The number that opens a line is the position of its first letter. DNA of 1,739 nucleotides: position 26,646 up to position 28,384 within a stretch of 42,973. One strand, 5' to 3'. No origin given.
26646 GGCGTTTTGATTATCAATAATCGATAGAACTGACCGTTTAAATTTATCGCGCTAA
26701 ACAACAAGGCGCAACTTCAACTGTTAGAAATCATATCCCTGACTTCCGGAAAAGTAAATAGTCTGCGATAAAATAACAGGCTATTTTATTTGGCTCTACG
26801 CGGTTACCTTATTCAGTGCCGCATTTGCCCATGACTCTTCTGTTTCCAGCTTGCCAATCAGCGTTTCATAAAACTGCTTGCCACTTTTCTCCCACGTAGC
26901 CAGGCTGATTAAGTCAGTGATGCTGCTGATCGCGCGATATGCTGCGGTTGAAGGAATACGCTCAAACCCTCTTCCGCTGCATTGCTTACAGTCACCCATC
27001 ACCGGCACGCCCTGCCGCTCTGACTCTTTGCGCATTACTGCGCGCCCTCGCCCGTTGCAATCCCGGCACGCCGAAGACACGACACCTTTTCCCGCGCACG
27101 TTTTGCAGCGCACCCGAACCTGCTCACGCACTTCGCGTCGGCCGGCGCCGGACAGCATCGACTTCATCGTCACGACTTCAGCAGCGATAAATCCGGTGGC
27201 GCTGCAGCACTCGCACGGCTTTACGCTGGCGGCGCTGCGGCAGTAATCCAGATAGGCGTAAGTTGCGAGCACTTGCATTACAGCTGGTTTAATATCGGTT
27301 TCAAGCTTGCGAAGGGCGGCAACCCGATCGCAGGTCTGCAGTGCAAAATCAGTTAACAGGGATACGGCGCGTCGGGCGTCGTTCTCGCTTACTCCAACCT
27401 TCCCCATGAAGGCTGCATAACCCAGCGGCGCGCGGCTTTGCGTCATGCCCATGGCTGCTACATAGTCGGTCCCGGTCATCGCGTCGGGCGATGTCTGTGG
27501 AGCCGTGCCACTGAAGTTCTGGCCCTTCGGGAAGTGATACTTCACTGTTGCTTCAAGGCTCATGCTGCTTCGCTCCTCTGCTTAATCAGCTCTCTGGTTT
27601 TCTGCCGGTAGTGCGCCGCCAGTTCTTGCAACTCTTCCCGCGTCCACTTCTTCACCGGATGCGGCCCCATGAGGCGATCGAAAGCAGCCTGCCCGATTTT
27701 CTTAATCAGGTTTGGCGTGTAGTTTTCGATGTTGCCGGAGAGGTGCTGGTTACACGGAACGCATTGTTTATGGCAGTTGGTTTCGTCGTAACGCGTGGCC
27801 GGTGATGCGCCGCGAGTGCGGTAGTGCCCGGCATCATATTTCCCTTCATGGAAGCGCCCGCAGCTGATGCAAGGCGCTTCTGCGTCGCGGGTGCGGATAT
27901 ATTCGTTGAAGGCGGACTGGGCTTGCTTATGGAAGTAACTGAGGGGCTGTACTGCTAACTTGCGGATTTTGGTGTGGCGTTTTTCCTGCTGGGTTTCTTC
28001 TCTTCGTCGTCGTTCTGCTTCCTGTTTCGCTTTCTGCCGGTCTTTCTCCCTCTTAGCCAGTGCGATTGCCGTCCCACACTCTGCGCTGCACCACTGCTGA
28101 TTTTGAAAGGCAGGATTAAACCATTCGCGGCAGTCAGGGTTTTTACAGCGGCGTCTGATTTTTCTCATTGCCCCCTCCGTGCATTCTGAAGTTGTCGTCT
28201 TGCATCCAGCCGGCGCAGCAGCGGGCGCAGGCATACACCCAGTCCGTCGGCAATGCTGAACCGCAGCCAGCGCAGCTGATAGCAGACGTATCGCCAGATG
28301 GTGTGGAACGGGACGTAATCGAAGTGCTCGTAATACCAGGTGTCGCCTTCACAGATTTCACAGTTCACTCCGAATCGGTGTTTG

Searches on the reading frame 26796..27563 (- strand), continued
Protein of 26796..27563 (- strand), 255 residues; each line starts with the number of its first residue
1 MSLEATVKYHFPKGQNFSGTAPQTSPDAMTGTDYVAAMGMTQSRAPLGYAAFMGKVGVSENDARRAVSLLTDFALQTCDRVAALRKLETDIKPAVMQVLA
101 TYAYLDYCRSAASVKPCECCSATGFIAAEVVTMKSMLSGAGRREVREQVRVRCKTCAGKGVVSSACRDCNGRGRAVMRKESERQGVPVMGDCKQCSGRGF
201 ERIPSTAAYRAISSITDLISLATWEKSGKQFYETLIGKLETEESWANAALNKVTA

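Call 98: get_annotated_region(hit=H12, flank=3000)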
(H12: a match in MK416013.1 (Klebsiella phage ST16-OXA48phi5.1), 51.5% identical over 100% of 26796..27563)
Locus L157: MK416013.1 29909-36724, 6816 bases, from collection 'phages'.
description: Klebsiella phage ST16-OXA48phi5.1, complete genome.
organism: Klebsiella phage ST16-OXA48phi5.1 (NCBI taxid 2510481)
taxonomy: Viruses; Duplodnaviria; Heunggongvirae; Uroviricota; Caudoviricetes
host: Klebsiella pneumoniae ST16-OXA48; source: -; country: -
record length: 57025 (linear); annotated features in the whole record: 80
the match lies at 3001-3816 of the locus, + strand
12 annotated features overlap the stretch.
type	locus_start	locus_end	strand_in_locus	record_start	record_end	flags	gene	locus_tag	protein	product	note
CDS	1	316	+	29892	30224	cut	-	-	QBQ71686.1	periplasmatic protein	Periplasmatic protein TonB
CDS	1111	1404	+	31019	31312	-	-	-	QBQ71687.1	hypothetical protein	-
CDS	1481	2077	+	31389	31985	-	-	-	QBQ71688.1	hypothetical protein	Hypothetical protein, DUF1367 family protein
CDS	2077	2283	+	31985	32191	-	-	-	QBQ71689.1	hypothetical protein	-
CDS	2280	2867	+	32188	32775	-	-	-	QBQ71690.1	protein NinG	-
CDS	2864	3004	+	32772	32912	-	-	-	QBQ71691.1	YlcG family protein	-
CDS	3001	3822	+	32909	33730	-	-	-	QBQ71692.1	antitermination protein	-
CDS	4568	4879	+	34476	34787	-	-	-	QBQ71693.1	putative holin protein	-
CDS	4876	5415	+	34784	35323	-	-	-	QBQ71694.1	lysozyme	Lysozyme (N-acetylmuramidase) family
CDS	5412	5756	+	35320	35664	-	-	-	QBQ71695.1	hypothetical protein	-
CDS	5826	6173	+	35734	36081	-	-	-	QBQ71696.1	hypothetical protein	-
CDS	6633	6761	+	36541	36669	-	-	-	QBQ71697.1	hypothetical protein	-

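Call 99: get_annotated_region(hit=H15, flank=3000)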
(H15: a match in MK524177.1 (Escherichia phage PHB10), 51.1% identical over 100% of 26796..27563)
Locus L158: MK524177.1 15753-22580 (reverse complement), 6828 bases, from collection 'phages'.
description: Escherichia phage PHB10, complete genome.
organism: Escherichia phage PHB10 (NCBI taxid 2530035)
taxonomy: Viruses; Duplodnaviria; Heunggongvirae; Uroviricota; Caudoviricetes
host: Escherichia coli; source: -; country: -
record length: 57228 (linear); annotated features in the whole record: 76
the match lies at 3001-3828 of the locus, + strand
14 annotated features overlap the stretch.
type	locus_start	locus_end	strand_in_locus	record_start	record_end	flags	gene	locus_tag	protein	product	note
CDS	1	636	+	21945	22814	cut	-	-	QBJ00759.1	hypothetical protein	-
CDS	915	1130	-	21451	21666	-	-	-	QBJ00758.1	hypothetical protein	-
CDS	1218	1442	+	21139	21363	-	-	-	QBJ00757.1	hypothetical protein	-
CDS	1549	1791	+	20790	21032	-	-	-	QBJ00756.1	hypothetical protein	-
CDS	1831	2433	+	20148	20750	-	-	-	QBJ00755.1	hypothetical protein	-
CDS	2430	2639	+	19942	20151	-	-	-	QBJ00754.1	hypothetical protein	-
CDS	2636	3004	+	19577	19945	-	-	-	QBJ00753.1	endodeoxyribonuclease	endodeoxyribonuclease RUS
CDS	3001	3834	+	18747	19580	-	-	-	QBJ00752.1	antitermination protein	-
CDS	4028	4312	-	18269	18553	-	-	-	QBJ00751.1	hypothetical protein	-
CDS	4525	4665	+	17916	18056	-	-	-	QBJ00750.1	hypothetical protein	-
CDS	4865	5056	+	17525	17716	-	-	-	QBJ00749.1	hypothetical protein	-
CDS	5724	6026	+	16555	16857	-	-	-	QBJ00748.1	hypothetical protein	-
CDS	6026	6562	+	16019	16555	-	-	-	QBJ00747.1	endolysin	-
CDS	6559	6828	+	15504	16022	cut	-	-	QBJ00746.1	hypothetical protein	-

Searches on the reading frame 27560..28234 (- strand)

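Call 6: search_protein_families(library=pfam, proteins=[window:27560-28234:-], max_evalue=0.1)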
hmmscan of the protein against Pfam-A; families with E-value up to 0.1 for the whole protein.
window:27560-28234:- (224 aa): 3 families
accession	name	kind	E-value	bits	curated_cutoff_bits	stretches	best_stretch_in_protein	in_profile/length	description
PF05766.18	NinG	-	1.3e-75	253.9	25.4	1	27-218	6-192/193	Bacteriophage Lambda NinG protein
PF11706.13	zf-CGNR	-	0.0071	16.6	24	1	28-59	3-37/44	CGNR zinc finger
PF24696.1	UGSC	-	0.037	14.6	25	0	153-214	106-167/172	UGSC family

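Call 7: search_protein_families(library=phrogs, proteins=[window:27560-28234:-], max_evalue=0.1)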
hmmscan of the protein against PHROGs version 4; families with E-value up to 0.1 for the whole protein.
window:27560-28234:- (224 aa): 4 families
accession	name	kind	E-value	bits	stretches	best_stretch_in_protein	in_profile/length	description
phrog_171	-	DNA, RNA and nucleotide metabolism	2.3e-100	338.4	1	9-223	18-228/452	NinG/ Rap DNA junction specific endonuclease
phrog_5034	-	DNA, RNA and nucleotide metabolism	1.6e-45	155.6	1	91-223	4-137/138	NinG/ Rap DNA junction specific endonuclease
phrog_12986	-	unknown function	1.7e-40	139.2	1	25-158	4-130/130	-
phrog_4916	-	unknown function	1e-14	55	1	155-224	2-71/71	-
